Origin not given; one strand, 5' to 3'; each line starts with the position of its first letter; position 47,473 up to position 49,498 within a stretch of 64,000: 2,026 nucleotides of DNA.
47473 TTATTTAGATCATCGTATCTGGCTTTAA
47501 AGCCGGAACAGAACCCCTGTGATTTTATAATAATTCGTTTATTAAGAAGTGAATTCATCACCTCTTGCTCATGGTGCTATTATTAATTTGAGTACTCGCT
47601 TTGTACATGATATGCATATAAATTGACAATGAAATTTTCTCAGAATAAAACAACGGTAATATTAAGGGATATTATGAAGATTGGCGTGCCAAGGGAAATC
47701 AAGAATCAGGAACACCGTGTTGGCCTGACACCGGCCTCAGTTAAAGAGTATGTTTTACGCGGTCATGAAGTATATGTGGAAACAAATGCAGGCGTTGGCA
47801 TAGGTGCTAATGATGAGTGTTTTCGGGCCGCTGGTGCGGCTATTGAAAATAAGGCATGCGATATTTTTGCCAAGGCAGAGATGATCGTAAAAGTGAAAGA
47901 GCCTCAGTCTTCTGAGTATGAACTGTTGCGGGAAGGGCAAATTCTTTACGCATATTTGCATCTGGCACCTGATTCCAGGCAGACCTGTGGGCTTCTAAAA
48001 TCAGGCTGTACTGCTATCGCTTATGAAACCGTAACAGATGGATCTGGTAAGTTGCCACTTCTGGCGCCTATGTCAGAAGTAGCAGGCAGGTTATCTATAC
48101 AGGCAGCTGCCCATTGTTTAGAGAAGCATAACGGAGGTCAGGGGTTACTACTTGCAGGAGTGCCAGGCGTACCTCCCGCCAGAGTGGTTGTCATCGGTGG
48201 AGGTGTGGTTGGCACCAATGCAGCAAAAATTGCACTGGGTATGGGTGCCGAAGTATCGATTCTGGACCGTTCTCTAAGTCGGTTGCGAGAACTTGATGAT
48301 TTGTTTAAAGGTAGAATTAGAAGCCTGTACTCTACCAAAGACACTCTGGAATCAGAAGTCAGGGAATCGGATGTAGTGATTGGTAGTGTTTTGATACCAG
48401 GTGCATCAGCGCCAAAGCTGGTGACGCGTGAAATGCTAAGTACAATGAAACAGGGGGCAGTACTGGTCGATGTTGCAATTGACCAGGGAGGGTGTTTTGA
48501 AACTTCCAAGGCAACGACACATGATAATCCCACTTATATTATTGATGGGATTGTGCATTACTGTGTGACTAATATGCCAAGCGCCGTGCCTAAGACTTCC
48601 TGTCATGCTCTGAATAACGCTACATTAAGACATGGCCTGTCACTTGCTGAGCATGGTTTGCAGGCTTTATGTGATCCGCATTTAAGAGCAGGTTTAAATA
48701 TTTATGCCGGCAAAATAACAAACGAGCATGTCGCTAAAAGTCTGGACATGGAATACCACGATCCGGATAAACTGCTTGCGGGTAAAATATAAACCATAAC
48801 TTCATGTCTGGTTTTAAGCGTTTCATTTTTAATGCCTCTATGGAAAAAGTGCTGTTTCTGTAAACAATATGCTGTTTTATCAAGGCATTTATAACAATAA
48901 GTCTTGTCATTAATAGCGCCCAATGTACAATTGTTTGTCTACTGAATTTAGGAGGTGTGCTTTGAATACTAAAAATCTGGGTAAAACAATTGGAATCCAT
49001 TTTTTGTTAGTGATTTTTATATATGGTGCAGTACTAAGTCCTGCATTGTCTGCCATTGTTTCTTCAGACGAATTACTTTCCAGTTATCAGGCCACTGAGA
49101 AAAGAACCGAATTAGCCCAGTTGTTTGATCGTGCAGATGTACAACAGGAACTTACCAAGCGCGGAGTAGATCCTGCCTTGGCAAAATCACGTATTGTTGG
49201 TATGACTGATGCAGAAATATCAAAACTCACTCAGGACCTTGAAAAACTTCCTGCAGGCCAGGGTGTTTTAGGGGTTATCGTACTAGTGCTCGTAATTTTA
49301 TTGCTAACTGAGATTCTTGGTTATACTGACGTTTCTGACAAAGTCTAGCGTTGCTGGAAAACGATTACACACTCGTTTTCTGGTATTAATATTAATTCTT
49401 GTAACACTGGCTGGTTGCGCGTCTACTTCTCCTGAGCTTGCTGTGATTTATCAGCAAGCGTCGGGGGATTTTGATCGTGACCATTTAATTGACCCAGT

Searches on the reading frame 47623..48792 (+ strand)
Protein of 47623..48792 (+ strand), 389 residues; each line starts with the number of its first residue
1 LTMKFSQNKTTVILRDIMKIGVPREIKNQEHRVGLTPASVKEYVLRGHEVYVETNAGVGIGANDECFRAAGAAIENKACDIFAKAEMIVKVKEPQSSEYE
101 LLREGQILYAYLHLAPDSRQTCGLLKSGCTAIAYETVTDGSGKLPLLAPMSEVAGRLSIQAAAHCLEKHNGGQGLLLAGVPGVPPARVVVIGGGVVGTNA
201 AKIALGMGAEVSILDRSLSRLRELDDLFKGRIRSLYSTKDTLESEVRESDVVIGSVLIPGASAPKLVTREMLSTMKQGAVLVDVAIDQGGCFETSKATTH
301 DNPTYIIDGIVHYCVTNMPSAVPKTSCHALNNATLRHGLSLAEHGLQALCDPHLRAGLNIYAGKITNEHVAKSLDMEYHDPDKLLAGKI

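Call 63: search_protein_families(library=pfam, proteins=[window:47623-48792:+], max_evalue=0.00001)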
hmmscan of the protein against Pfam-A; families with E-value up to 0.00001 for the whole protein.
window:47623-48792:+ (389 aa): 5 families
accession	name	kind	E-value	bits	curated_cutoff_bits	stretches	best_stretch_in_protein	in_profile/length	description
PF01262.27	AlaDh_PNT_C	-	1e-84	283.7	23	1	158-368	1-214/214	Alanine dehydrogenase/PNT, C-terminal domain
PF05222.21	AlaDh_PNT_N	-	3e-46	157.5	30.4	1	21-154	1-136/136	Alanine dehydrogenase/PNT, N-terminal domain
PF02826.25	2-Hacid_dh_C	-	2e-08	34.2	25.1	1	186-285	37-127/178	D-isomer specific 2-hydroxyacid dehydrogenase, NAD binding domain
PF01488.26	Shikimate_DH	-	4.8e-08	33.6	24.3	1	186-286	13-113/138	Shikimate / quinate 5-dehydrogenase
PF07992.20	Pyr_redox_2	-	2.8e-06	27.4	26.1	1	170-228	131-185/291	Pyridine nucleotide-disulphide oxidoreductase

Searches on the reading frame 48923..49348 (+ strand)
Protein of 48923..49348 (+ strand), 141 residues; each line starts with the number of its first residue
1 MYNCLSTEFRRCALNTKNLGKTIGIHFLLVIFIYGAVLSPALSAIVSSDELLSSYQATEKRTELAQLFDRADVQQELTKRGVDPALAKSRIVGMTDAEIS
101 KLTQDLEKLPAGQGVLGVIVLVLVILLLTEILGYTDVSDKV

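Call 63: search_protein_families(library=pfam, proteins=[window:48923-49348:+], max_evalue=0.00001)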
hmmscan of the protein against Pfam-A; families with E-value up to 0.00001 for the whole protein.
window:48923-49348:+ (141 aa): 1 family
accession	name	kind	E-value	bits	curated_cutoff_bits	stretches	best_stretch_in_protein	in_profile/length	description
PF20332.3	DUF6627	-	1.6e-29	102.9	27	1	26-137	5-117/125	Family of unknown function (DUF6627)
